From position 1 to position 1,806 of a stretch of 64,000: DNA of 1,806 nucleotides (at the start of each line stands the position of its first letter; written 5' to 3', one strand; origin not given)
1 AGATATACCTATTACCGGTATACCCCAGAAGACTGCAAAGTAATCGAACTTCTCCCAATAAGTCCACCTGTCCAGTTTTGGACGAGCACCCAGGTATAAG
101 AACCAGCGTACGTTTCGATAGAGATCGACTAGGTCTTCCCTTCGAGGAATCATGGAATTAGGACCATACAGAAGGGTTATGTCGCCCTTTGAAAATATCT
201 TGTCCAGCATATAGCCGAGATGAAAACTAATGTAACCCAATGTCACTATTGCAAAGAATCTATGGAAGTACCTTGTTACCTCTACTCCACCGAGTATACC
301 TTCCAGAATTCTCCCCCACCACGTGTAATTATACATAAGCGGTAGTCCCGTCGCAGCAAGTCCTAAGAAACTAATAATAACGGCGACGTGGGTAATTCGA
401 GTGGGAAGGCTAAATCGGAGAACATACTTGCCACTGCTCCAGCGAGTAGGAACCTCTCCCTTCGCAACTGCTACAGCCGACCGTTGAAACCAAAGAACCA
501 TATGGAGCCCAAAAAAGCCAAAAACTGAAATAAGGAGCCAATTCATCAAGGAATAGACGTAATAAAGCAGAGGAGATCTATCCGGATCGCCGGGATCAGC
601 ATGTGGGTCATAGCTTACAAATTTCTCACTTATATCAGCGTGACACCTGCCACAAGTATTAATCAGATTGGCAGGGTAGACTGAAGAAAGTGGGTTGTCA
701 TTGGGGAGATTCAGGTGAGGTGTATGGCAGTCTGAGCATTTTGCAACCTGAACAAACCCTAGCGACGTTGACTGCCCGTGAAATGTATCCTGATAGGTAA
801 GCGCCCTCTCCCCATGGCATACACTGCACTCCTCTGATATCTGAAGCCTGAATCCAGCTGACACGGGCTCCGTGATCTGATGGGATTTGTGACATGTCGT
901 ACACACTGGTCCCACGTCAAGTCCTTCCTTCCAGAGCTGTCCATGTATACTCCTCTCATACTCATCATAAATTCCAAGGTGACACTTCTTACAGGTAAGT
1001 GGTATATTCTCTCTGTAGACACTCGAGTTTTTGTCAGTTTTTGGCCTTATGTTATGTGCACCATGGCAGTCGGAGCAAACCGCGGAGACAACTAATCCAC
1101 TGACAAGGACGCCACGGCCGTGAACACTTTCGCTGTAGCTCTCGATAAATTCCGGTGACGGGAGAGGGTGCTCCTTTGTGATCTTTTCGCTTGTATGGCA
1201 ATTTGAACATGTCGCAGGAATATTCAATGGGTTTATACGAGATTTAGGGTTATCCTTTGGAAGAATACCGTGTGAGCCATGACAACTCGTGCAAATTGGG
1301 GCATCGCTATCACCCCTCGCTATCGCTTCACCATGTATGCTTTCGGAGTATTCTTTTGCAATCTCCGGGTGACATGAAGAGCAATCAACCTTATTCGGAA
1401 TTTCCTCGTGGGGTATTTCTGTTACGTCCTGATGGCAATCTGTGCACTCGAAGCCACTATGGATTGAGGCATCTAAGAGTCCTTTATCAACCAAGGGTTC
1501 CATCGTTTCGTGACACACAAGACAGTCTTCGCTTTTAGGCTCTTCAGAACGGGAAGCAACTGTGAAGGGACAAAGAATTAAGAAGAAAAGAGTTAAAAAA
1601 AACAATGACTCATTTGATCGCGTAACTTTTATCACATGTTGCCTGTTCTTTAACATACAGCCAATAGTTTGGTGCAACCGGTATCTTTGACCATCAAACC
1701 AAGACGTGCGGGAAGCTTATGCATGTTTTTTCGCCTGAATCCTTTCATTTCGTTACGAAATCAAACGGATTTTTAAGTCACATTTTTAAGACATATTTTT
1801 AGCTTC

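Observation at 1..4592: Four-gene Cbc / ACIII-like respiratory module combining an octaheme cyt c, a Tat-FeS subunit, an NrfD-type subunit and an 11-heme::diheme-b fusion, with no molybdopterin subunit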

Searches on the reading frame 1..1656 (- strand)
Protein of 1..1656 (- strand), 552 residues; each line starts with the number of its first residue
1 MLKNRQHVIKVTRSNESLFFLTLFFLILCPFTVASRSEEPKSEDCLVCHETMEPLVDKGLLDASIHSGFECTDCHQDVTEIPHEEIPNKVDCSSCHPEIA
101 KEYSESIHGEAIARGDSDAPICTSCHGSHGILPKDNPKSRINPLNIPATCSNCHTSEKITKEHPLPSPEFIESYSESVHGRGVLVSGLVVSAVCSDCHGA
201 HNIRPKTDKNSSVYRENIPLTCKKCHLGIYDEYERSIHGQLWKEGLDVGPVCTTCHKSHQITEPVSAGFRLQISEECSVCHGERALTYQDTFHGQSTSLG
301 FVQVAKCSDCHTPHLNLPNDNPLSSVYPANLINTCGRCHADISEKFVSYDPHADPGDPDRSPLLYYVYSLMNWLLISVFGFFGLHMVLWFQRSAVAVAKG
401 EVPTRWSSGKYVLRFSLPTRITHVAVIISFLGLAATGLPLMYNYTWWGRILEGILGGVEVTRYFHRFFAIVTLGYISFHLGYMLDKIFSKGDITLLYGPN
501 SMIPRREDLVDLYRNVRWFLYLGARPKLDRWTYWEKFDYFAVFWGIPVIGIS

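Call 6: search_protein_families(library=pfam, proteins=[window:1-1656:-], max_evalue=0.01)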
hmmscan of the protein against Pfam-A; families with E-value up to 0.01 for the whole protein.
window:1-1656:- (552 aa): 6 families
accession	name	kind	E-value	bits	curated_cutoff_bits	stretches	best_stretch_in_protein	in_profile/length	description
PF14522.11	Cytochrome_C7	-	9.3e-17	61.1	24.8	4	41-96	10-66/67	Cytochrome c7 and related cytochrome c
PF14537.11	Cytochrom_c3_2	-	1.8e-14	54.4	25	3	66-155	4-79/79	Cytochrome c3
PF09699.15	Paired_CXXCH_1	-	2e-14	53.4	20.6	3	302-342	4-39/41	Doubled CXXCH motif (Paired_CXXCH_1)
PF03264.19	Cytochrom_NNT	-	2.2e-08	34.5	24.1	0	276-316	38-77/174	NapC/NirT cytochrome c family, N-terminal region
PF00684.25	DnaJ_CXXCXGXG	-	2.2e-05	25.1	32.7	0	244-285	11-52/65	DnaJ central domain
PF01292.26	Ni_hydr_CYTB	-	0.00017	21.8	30.1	1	414-500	1-63/179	Prokaryotic cytochrome b561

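Call 7: search_protein_families(library=ncbifam, proteins=[window:1-1656:-], max_evalue=0.01)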
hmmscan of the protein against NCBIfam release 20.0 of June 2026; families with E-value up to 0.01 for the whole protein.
window:1-1656:- (552 aa): 8 families
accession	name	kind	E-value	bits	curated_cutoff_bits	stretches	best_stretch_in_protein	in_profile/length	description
NF041028.1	decahem_GSU2203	exception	1.3e-10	41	325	2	149-347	38-215/317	GSU2203 family decaheme c-type cytochrome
TIGR01583.1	formate-DH-gamm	equivalog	1.3e-09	38.4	115.85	1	413-506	3-94/204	formate dehydrogenase subunit gamma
TIGR03153.1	cytochr_NrfH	equivalog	5.5e-09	36.2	134.2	0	33-78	93-136/138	cytochrome c nitrite reductase small subunit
TIGR04257.1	nanowire_3heme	domain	3.5e-07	30.3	40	0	303-341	22-60/75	c(7)-type cytochrome triheme domain-containing protein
TIGR02161.1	napC_nirT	subfamily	0.00022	21.2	310.6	0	216-265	42-91/185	periplasmic nitrate (or nitrite) reductase c-type cytochrome, NapC/NirT family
NF007924.0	PRK10639.1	equivalog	0.00034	20.4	341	1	410-495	5-88/211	formate dehydrogenase cytochrome b556 subunit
NF007558.0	PRK10179.1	equivalog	0.0033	17.1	339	1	408-496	3-89/217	formate dehydrogenase-N subunit gamma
TIGR03146.1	cyt_nit_nrfB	equivalog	0.0057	16.9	166.6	0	121-226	13-116/145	cytochrome c nitrite reductase pentaheme subunit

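Call 11: find_homologous_proteins(query=window:1-1656:-, max_evalue=1e-10)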
Query window:1-1656:- (552 aa): 6553 proteins with E <= 1e-10 among 8000 candidates; the best 120 are listed.
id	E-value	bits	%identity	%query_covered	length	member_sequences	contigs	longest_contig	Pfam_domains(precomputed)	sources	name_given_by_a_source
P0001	0.0e+0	1162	88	99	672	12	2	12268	PF09699.16,PF14537.12,PF01292.27,PF03264.20,PF14522.12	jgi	jgi:cytochrome b subunit of formate dehydrogenase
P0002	0.0e+0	1134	85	99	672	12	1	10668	PF09699.16,PF14537.12,PF01292.27,PF14522.12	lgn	-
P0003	0.0e+0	1032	80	98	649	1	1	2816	PF09699.16,PF14537.12,PF14522.12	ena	-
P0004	0.0e+0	1029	79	96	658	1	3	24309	PF09699.16,PF14537.12,PF03264.20,PF02085.22,PF14522.12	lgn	-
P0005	0.0e+0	1013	76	98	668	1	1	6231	PF09699.16,PF14537.12,PF14522.12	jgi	jgi:cytochrome b subunit of formate dehydrogenase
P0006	2.3e-289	979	74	95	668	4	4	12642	PF09699.16,PF14537.12,PF01292.27,PF03264.20,PF02085.22,PF00684.26,PF14522.12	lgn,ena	-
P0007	2.7e-281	952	72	98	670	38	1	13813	PF09699.16,PF14537.12,PF01292.27,PF03264.20,PF14522.12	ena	-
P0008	3.0e-281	952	74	93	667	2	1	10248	PF09699.16,PF14537.12,PF01292.27,PF03264.20,PF02085.22,PF14522.12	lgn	-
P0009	1.3e-279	947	71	97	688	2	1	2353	PF09699.16,PF14537.12,PF01292.27,PF03264.20,PF02085.22,PF14522.12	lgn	-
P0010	6.2e-212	723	55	93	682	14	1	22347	PF09699.16,PF14537.12,PF01292.27,PF02085.22,PF14522.12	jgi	-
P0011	4.3e-203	694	54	93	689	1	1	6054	PF09699.16,PF14537.12,PF14522.12,PF22113.2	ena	-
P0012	8.5e-203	693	55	93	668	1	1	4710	PF09699.16,PF14537.12,PF01292.27,PF14522.12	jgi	jgi:cytochrome b subunit of formate dehydrogenase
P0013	7.7e-201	687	53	97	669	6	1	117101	PF09699.16,PF14537.12,PF01292.27,PF03264.20,PF14522.12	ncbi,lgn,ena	-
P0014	3.7e-200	684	53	93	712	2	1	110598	PF09699.16,PF14537.12,PF01292.27,PF03264.20,PF02085.22,PF14522.12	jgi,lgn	jgi:cytochrome b subunit of formate dehydrogenase/nitrate/TMAO reductase-like tetraheme cytochrome c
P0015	8.3e-200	683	42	93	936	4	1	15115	PF09699.16,PF14537.12,PF01292.27,PF03264.20,PF00684.26,PF14522.12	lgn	-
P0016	1.3e-199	682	51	100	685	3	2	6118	PF09699.16,PF14537.12,PF01292.27,PF14522.12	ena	-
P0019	1.8e-196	672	51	97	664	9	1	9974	PF09699.16,PF14537.12,PF01292.27,PF03264.20,PF02085.22,PF14522.12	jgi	jgi:cytochrome b subunit of formate dehydrogenase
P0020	2.2e-196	672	53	95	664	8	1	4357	PF09699.16,PF14537.12,PF03264.20,PF14522.12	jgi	jgi:cytochrome b subunit of formate dehydrogenase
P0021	4.6e-196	671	53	93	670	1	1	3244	PF09699.16,PF14537.12,PF01292.27,PF03264.20,PF02085.22,PF14522.12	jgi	jgi:cytochrome b subunit of formate dehydrogenase/nitrate/TMAO reductase-like tetraheme cytochrome c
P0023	1.7e-195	669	54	92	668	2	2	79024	PF09699.16,PF14537.12,PF01292.27,PF03264.20,PF02085.22,PF14522.12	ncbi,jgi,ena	-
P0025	2.1e-195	669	54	94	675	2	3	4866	PF09699.16,PF14537.12,PF03264.20,PF14522.12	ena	-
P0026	6.5e-195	667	52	95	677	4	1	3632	PF09699.16,PF14537.12,PF01292.27,PF03264.20,PF14522.12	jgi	-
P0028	4.2e-194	664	50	97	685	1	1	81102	PF09699.16,PF14537.12,PF01292.27,PF03264.20,PF14522.12,PF22113.2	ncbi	-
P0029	1.9e-193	662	51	95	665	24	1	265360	PF09699.16,PF14537.12,PF01292.27,PF03264.20,PF14522.12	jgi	jgi:cytochrome b subunit of formate dehydrogenase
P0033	2.9e-192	658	51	97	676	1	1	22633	PF09699.16,PF14537.12,PF03264.20,PF14522.12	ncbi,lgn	ncbi:MAG TPA: cytochrome c3 family protein [Thermoanaerobaculia bacterium]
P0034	6.6e-192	657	53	93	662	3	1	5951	PF09699.16,PF14537.12,PF03264.20,PF14522.12,PF22113.2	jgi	jgi:cytochrome b subunit of formate dehydrogenase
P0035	8.5e-192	657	51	96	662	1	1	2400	PF09699.16,PF14537.12,PF01292.27,PF14522.12,PF22113.2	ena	-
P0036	1.3e-191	656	52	95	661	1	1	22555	PF09699.16,PF14537.12,PF03264.20,PF14522.12,PF22113.2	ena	-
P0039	8.8e-191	653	41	93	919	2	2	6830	PF09699.16,PF14537.12,PF22678.2,PF03264.20,PF14522.12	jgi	-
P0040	1.6e-190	652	41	93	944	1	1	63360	PF09699.16,PF14537.12,PF01292.27,PF03264.20,PF14522.12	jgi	-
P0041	5.9e-190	651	52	93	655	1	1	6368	PF09699.16,PF14537.12,PF03264.20,PF14522.12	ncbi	-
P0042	8.2e-190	650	40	92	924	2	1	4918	PF09699.16,PF14537.12,PF22678.2,PF01292.27,PF14522.12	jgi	jgi:cytochrome b subunit of formate dehydrogenase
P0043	8.6e-190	650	54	93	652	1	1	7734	PF09699.16,PF14537.12,PF01292.27,PF03264.20,PF02085.22,PF14522.12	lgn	-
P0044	1.0e-189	650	43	93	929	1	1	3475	PF09699.16,PF14537.12,PF01292.27,PF03264.20,PF02085.22,PF14522.12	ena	-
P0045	1.1e-189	650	52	97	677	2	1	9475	PF14537.12,PF01292.27,PF03264.20,PF14522.12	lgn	-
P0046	1.3e-189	649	41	93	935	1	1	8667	PF09699.16,PF14537.12,PF22678.2,PF01292.27,PF03264.20,PF14522.12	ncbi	ncbi:MAG: cytochrome c3 family protein [Candidatus Zixiibacteriota bacterium]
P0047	1.4e-189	649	41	93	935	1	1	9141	PF09699.16,PF14537.12,PF22678.2,PF01292.27,PF03264.20,PF14522.12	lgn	-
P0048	1.5e-189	649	42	92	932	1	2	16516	PF09699.16,PF14537.12,PF22678.2,PF01292.27,PF14522.12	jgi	jgi:cytochrome b subunit of formate dehydrogenase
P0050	2.5e-189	649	50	92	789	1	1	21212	PF09699.16,PF14537.12,PF01292.27,PF03264.20,PF00684.26,PF14522.12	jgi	jgi:cytochrome b subunit of formate dehydrogenase/nitrate/TMAO reductase-like tetraheme cytochrome c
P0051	3.1e-189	648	52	93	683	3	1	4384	PF09699.16,PF14537.12,PF03264.20,PF14522.12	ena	-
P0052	4.1e-189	648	51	97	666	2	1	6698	PF09699.16,PF14537.12,PF03264.20,PF14522.12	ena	-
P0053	4.7e-189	648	39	93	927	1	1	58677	PF09699.16,PF14537.12,PF01292.27,PF14522.12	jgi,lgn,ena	-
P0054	5.8e-189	647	42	92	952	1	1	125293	PF09699.16,PF14537.12,PF01292.27,PF03264.20,PF02085.22,PF14522.12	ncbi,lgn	-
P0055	7.1e-189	647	50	98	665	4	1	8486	PF09699.16,PF14537.12,PF01292.27,PF14522.12,PF22113.2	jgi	jgi:cytochrome b subunit of formate dehydrogenase/nitrate/TMAO reductase-like tetraheme cytochrome c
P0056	1.5e-188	646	42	92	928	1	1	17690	PF09699.16,PF14537.12,PF01292.27,PF03264.20,PF02085.22,PF14522.12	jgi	-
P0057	1.7e-188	646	41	93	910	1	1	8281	PF09699.16,PF14537.12,PF22678.2,PF01292.27,PF14522.12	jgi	jgi:cytochrome b subunit of formate dehydrogenase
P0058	5.3e-188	644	40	93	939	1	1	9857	PF09699.16,PF14537.12,PF01292.27,PF14522.12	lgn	-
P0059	5.9e-188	644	40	92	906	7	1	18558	PF09699.16,PF14537.12,PF01292.27,PF14522.12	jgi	jgi:cytochrome b subunit of formate dehydrogenase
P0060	6.8e-188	644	41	93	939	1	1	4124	PF09699.16,PF14537.12,PF01292.27,PF14522.12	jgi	-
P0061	1.6e-187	643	40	92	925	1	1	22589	PF09699.16,PF14537.12,PF01292.27,PF02085.22,PF14522.12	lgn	-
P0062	1.8e-187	642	40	92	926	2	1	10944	PF09699.16,PF14537.12,PF01292.27,PF03264.20,PF14522.12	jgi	-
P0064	3.8e-187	641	40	92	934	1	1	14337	PF09699.16,PF14537.12,PF01292.27,PF03264.20,PF14522.12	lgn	-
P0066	1.6e-186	639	43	92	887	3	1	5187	PF09699.16,PF14537.12,PF01292.27,PF14522.12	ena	-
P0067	2.7e-186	639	39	92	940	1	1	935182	PF09699.16,PF14537.12,PF22678.2,PF01292.27,PF02085.22,PF00684.26,PF14522.12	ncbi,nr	ncbi:cytochrome c3 family protein [bacterium]|nr:cytochrome c3 family protein [bacterium]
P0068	2.9e-186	638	50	96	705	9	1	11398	PF09699.16,PF14537.12,PF03264.20,PF14522.12,PF22113.2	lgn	-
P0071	1.0e-185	637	41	92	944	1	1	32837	PF09699.16,PF14537.12,PF01292.27,PF14522.12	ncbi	ncbi:MAG: hypothetical protein Kow0074_26050 [Candidatus Zixiibacteriota bacterium]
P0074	1.8e-185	636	50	92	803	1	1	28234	PF09699.16,PF14537.12,PF01292.27,PF14522.12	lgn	-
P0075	1.8e-185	636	39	93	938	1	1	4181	PF09699.16,PF14537.12,PF22678.2,PF01292.27,PF14522.12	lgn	-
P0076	2.5e-185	635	49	94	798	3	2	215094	PF09699.16,PF14537.12,PF01292.27,PF00684.26,PF14522.12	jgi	-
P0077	3.7e-185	635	39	93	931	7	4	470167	PF09699.16,PF14537.12,PF01292.27,PF02085.22,PF14522.12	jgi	-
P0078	3.7e-185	635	42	94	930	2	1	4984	PF09699.16,PF14537.12,PF01292.27,PF14522.12,PF22113.2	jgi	-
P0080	5.2e-185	634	40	92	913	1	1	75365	PF09699.16,PF14537.12,PF01292.27,PF14522.12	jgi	jgi:cytochrome b subunit of formate dehydrogenase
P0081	6.0e-185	634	51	96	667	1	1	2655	PF09699.16,PF14537.12,PF01292.27,PF14522.12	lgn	-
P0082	6.2e-185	634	39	93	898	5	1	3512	PF09699.16,PF14537.12,PF01292.27,PF02085.22,PF14522.12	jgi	jgi:cytochrome b subunit of formate dehydrogenase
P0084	7.0e-185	634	42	93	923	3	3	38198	PF09699.16,PF14537.12,PF01292.27,PF02085.22,PF14522.12,PF22113.2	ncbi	-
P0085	7.9e-185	634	43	92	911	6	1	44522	PF09699.16,PF14537.12,PF22678.2,PF01292.27,PF14522.12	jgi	jgi:cytochrome b subunit of formate dehydrogenase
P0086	8.0e-185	634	42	95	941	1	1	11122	PF09699.16,PF14537.12,PF01292.27,PF14522.12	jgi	jgi:cytochrome b subunit of formate dehydrogenase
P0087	8.4e-185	634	41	95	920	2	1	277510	PF09699.16,PF14537.12,PF01292.27,PF14522.12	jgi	jgi:cytochrome b subunit of formate dehydrogenase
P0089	2.4e-184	632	42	93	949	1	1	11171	PF09699.16,PF14537.12,PF01292.27,PF00684.26,PF14522.12,PF22113.2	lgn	-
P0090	2.5e-184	632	44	92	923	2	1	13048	PF09699.16,PF14537.12,PF01292.27,PF02085.22,PF14522.12,PF22113.2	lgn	-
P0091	3.3e-184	632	39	93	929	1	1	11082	PF09699.16,PF14537.12,PF01292.27,PF14522.12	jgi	jgi:cytochrome b subunit of formate dehydrogenase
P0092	3.8e-184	631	39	93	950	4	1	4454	PF09699.16,PF14537.12,PF01292.27,PF14522.12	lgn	-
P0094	5.3e-184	631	40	92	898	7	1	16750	PF09699.16,PF14537.12,PF01292.27,PF14522.12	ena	-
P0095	5.8e-184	631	40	92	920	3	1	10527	PF09699.16,PF14537.12,PF01292.27,PF14522.12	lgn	-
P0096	6.0e-184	631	40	93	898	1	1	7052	PF09699.16,PF14537.12,PF03264.20,PF14522.12,PF22113.2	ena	-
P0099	1.1e-183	630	40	92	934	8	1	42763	PF09699.16,PF14537.12,PF01292.27,PF03264.20,PF14522.12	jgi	-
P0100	1.2e-183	630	48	91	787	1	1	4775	PF09699.16,PF14537.12,PF01292.27,PF14522.12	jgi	jgi:cytochrome b subunit of formate dehydrogenase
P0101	1.2e-183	630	40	93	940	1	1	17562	PF09699.16,PF14537.12,PF01292.27,PF02085.22,PF14522.12,PF22113.2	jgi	jgi:cytochrome b subunit of formate dehydrogenase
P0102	1.3e-183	630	39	92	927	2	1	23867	PF09699.16,PF14537.12,PF01292.27,PF03264.20,PF14522.12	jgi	-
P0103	1.4e-183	630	39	92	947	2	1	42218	PF09699.16,PF14537.12,PF03264.20,PF14522.12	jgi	jgi:cytochrome b subunit of formate dehydrogenase/uncharacterized protein with PIN domain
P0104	1.6e-183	629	40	93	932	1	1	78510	PF09699.16,PF14537.12,PF03264.20,PF14522.12,PF22113.2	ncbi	-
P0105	1.6e-183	629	40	93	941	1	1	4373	PF09699.16,PF14537.12,PF22678.2,PF01292.27,PF03264.20,PF02085.22,PF14522.12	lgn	-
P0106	1.9e-183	629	40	92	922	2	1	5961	PF09699.16,PF14537.12,PF22678.2,PF01292.27,PF14522.12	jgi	jgi:cytochrome b subunit of formate dehydrogenase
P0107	2.0e-183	629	41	92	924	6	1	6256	PF09699.16,PF14537.12,PF01292.27,PF14522.12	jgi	-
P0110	3.0e-183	629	42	92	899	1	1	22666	PF09699.16,PF14537.12,PF01292.27,PF14522.12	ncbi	ncbi:MAG: hypothetical protein Kow00127_16170 [Bacteroidales bacterium]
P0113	3.8e-183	628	40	92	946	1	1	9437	PF09699.16,PF14537.12,PF01292.27,PF14522.12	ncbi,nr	ncbi:MAG: hypothetical protein GF341_07845 [candidate division Zixibacteria bacterium]|nr:hypothetic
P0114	3.8e-183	628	43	93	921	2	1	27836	PF09699.16,PF14537.12,PF01292.27,PF02085.22,PF14522.12,PF22113.2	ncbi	-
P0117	5.6e-183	628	39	93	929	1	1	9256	PF09699.16,PF14537.12,PF01292.27,PF14522.12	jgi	-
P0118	6.4e-183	627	43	93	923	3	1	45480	PF09699.16,PF14537.12,PF01292.27,PF03264.20,PF02085.22,PF14522.12,PF22113.2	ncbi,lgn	-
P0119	6.5e-183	627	39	92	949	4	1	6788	PF09699.16,PF14537.12,PF22678.2,PF01292.27,PF02085.22,PF14522.12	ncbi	-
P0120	7.4e-183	627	39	92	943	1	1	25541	PF09699.16,PF14537.12,PF22678.2,PF01292.27,PF03264.20,PF02085.22,PF14522.12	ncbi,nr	ncbi:hypothetical protein GF420_08355 [candidate division GN15 bacterium]|nr:hypothetical protein [c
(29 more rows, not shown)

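Call 12: find_encoding_contigs(protein=P0001, flank=10000, max_places=3)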
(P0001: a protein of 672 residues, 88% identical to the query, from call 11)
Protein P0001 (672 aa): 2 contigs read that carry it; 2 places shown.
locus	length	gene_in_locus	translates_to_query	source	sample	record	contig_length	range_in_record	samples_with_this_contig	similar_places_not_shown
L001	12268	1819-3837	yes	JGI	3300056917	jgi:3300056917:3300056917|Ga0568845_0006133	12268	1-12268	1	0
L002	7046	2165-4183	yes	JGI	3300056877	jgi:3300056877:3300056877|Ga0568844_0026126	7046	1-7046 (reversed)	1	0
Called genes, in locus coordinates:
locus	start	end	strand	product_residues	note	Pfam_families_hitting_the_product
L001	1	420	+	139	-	?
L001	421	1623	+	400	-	PF03916:NrfD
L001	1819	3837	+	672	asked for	PF03264:Cytochrom_NNT (faint), PF09699:Paired_CXXCH_1 (faint), PF14522:Cytochrome_C7 (weak), PF14537:Cytochrom_c3_2 (weak), PF01292:Ni_hydr_CYTB (weak)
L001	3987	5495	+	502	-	PF03264:Cytochrom_NNT, PF14522:Cytochrome_C7 (faint), PF14537:Cytochrom_c3_2 (faint)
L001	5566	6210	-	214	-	PF00072:Response_reg, PF00196:GerE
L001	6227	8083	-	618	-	PF02743:dCache_1, PF00672:HAMP, PF07730:HisKA_3, PF02518:HATPase_c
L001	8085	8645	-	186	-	-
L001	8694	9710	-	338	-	PF05569:Peptidase_M56, PF01435:Peptidase_M48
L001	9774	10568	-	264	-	PF01292:Ni_hydr_CYTB, PF14358:DUF4405 (faint)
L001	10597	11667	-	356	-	PF22113:Mtrc-MtrF_II-IV_dom (faint), PF09699:Paired_CXXCH_1 (faint), PF14522:Cytochrome_C7 (weak), PF14537:Cytochrom_c3_2 (weak)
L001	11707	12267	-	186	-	?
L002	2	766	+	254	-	?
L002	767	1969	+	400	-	PF03916:NrfD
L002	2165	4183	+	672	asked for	PF03264:Cytochrom_NNT (faint), PF09699:Paired_CXXCH_1 (faint), PF14522:Cytochrome_C7 (weak), PF14537:Cytochrom_c3_2 (weak), PF01292:Ni_hydr_CYTB (weak)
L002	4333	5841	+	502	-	PF03264:Cytochrom_NNT, PF14522:Cytochrome_C7 (faint), PF14537:Cytochrom_c3_2 (faint)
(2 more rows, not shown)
